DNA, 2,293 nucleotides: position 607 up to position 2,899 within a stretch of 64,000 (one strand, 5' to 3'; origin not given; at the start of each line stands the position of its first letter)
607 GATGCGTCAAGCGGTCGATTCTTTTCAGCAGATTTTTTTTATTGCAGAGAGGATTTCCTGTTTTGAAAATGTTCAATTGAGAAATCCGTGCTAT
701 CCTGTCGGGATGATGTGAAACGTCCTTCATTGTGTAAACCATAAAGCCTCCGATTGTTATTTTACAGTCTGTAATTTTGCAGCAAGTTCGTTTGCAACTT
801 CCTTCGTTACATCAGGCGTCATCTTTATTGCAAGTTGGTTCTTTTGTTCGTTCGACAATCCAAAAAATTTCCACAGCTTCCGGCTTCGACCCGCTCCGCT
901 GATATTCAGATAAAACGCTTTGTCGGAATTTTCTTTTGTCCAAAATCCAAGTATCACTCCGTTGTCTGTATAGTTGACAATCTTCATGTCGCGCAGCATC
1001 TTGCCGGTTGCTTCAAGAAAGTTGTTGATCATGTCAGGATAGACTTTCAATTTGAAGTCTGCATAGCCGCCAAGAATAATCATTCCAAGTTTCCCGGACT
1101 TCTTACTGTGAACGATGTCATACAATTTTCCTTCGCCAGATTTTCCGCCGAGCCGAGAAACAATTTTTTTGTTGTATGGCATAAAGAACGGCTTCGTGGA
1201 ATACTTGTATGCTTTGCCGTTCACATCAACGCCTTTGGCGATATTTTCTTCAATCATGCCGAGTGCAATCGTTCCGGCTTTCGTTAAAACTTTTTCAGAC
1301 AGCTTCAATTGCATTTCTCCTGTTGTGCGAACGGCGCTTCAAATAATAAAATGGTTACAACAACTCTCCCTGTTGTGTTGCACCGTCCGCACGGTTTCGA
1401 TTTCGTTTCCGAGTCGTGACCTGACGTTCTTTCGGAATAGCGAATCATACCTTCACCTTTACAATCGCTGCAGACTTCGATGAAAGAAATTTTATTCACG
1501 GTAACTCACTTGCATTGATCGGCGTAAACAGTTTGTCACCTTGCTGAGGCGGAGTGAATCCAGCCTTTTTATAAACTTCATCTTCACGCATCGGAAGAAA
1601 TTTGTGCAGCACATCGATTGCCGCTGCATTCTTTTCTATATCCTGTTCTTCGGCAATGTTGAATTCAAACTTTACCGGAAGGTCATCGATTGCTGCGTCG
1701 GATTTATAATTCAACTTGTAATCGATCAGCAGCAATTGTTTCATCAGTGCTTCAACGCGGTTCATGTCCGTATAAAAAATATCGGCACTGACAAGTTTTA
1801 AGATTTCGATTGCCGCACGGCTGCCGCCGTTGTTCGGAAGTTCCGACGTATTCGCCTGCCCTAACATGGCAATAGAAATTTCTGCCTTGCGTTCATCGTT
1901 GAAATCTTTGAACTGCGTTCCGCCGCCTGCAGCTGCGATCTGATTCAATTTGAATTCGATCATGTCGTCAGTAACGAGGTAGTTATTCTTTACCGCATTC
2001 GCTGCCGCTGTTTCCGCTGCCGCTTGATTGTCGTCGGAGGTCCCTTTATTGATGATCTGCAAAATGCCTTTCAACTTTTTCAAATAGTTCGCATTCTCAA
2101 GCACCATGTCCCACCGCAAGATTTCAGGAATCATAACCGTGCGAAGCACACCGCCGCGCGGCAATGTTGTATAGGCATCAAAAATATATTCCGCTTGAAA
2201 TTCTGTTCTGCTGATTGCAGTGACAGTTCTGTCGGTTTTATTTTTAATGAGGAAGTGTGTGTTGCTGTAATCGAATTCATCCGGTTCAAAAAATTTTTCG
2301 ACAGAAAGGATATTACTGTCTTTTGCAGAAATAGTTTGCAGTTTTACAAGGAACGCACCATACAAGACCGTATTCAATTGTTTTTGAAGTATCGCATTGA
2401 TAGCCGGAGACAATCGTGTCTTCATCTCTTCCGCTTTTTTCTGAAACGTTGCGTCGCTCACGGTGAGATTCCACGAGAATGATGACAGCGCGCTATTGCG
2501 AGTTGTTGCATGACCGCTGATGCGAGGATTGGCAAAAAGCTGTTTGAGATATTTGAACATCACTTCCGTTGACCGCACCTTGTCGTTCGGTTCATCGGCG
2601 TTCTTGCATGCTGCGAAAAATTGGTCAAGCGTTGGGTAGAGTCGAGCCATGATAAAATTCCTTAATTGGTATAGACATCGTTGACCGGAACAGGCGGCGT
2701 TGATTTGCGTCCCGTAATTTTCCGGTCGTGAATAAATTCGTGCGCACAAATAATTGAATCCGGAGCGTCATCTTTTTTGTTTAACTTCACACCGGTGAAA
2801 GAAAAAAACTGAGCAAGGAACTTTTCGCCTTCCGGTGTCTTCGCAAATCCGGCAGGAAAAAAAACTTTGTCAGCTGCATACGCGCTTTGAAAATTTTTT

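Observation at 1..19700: Prophage with morphogenesis genes split into two divergent modules around the immunity switch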

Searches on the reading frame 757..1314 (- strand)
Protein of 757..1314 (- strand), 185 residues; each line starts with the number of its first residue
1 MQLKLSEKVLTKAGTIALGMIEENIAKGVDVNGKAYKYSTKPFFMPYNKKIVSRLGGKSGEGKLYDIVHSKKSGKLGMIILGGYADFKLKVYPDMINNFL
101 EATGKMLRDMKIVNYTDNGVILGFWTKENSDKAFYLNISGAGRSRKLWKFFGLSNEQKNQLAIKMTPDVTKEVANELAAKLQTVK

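Call 5: search_protein_families(library=pfam, max_evalue=0.01, proteins=[window:757-1314:-])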
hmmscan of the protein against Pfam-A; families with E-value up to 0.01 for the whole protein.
window:757-1314:- (185 aa): 0 families

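Call 6: search_protein_families(library=phrogs, max_evalue=0.001, proteins=[window:757-1314:-])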
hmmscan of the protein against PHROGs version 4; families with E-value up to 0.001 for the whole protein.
window:757-1314:- (185 aa): 0 families
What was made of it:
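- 757..1314 (-): g185, a conserved protein that always follows the portal. It is probably a virion-morphogenesis or neck protein. It has no Pfam or PHROG hit (calls 5, 6).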

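Call 11: find_encoding_contigs(protein=window:757-1314:-, flank=10000, max_places=8)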
Protein window:757-1314:- (185 aa): no gene with exactly this product is on record in the collection.

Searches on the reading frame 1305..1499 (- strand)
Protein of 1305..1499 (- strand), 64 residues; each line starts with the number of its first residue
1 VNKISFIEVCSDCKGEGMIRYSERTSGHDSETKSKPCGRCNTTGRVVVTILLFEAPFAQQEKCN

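Call 5: search_protein_families(library=pfam, max_evalue=0.01, proteins=[window:1305-1499:-])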
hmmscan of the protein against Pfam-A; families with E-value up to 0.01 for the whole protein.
window:1305-1499:- (64 aa): 2 families
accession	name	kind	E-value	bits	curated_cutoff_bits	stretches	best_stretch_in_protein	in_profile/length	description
PF00684.25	DnaJ_CXXCXGXG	-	6.8e-06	26.7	32.7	1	8-47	16-54/65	DnaJ central domain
PF24042.1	DUF7351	-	0.0066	16.7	31.2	1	8-56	67-116/177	Domain of unknown function (DUF7351)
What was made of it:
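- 1305..1499 (-): 64-aa CxxCxGxG zinc-finger ORF between the portal and g185; an uncertain gene. DnaJ_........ hit at E 6.8e-6, below the gathering score (call 5).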

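Call 6: search_protein_families(library=phrogs, max_evalue=0.001, proteins=[window:1305-1499:-])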
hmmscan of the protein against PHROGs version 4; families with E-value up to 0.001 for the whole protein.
window:1305-1499:- (64 aa): 2 families
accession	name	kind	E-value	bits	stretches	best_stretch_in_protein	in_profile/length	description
phrog_20107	-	unknown function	0.00019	22.6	1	6-49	24-69/120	-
phrog_8027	-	unknown function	0.00068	20.8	1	8-50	6-43/153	-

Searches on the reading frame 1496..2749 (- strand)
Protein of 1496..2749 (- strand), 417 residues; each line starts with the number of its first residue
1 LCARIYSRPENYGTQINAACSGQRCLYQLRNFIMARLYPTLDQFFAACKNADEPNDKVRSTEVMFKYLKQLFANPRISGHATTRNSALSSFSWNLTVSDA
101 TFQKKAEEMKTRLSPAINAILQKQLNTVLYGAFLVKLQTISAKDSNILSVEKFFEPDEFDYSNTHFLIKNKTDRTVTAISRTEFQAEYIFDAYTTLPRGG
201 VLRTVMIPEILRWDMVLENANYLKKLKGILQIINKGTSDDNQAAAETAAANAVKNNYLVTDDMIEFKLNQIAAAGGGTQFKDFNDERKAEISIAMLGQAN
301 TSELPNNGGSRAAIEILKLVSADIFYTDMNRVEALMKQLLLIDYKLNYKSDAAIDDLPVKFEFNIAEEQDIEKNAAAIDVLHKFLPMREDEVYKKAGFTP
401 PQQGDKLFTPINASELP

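Call 5: search_protein_families(library=pfam, max_evalue=0.01, proteins=[window:1496-2749:-])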
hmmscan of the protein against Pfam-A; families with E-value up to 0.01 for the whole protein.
window:1496-2749:- (417 aa): 1 family
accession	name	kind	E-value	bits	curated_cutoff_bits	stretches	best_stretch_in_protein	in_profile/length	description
PF06074.18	Portal_Mu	-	7.8e-24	85.1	23.9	1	71-397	7-335/336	Portal protein of Mu bacteriophage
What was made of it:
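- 1496..2650 (-): Portal protein, Mu gp29 type (384 aa). PF06074 Portal_Mu at E 7.8e-24, above the cut-off (call 5).
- Checked: The Mu-type portal is at 2650..1496(-) (PF06074, E 8e-24, call 5).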

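Call 6: search_protein_families(library=phrogs, max_evalue=0.001, proteins=[window:1496-2749:-])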
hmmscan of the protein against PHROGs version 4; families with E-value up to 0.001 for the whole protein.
window:1496-2749:- (417 aa): 3 families
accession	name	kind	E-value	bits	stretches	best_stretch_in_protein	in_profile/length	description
phrog_113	-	head and packaging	1.1e-13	51.3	1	235-409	250-422/1272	portal protein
phrog_10231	-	unknown function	1.1e-12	49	1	264-409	6-144/256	-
phrog_35074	-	unknown function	0.00016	20.7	1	242-341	212-309/890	-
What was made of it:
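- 1496..2650 (-): PHROG 113 portal (call 6).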

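Call 39: search_dna_similar(query=window:1496-2650:-, collection=phages, mode=protein, max_rows=15, max_evalue=0.001)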
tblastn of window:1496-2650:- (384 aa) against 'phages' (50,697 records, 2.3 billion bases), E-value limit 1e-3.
Records with a match: 1; places in all: 1; records where one place covers at least 80% of the query: 0.
Best place of each record, by identity: <60% 1.
By first word of the organism name: Klebsiella 1.
By host as written in the record: Klebsiella pneumoniae 1.
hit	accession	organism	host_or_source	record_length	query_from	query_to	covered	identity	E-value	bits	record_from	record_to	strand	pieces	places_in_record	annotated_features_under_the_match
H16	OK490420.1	Klebsiella phage Kp4866-3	Klebsiella pneumoniae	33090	242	380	36%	27.7%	1e-4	50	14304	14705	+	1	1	record has no annotation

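Call 107: search_solved_structures(query=window:1496-2650:-, max_evalue=1)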
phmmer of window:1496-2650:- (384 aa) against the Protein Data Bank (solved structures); distinct sequences matched with E-value up to 1: 1.
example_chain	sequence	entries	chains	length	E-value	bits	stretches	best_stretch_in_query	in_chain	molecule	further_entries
8rka_A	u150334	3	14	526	0.057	16.2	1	165-373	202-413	Portal protein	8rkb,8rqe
